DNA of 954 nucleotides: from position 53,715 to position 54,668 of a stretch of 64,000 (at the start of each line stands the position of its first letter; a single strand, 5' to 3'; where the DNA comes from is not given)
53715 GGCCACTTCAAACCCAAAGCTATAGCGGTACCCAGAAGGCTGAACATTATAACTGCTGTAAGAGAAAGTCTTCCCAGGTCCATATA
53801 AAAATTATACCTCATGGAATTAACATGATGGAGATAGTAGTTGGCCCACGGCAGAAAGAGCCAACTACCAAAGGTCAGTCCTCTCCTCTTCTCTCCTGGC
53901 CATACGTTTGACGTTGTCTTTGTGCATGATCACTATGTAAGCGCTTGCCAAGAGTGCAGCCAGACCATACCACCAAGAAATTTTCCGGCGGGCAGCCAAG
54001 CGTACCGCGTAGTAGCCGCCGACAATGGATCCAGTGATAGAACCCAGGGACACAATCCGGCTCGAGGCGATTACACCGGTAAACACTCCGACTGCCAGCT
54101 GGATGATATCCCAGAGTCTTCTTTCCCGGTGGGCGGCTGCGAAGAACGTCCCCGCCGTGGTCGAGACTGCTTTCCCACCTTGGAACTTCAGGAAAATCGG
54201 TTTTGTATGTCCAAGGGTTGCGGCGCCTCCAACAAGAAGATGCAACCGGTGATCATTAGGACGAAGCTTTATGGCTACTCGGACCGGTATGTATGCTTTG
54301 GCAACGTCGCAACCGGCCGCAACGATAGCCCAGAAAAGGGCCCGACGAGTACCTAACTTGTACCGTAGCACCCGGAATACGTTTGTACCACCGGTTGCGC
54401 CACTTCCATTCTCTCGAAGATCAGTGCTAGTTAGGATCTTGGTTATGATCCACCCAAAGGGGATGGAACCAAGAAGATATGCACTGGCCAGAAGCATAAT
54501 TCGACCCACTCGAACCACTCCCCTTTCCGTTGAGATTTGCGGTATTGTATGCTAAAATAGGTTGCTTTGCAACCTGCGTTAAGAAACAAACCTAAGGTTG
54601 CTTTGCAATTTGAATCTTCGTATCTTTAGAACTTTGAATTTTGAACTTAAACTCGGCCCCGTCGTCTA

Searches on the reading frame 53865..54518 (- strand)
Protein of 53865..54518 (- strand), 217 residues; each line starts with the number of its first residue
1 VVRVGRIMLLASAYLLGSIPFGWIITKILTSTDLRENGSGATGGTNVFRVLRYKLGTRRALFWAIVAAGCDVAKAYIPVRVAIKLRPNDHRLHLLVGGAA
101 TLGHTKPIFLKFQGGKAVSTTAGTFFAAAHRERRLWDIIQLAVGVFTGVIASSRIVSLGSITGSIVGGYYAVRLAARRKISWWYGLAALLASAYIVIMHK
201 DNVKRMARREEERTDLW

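Call 4: search_protein_families(library=pfam, proteins=[window:53865-54518:-], max_evalue=0.01)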
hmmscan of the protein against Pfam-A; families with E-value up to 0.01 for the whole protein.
window:53865-54518:- (217 aa): 1 family
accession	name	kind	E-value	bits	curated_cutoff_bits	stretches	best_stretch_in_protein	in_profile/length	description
PF02660.20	G3P_acyltransf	-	2.5e-36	125.7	24.1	1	13-206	2-164/164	Glycerol-3-phosphate acyltransferase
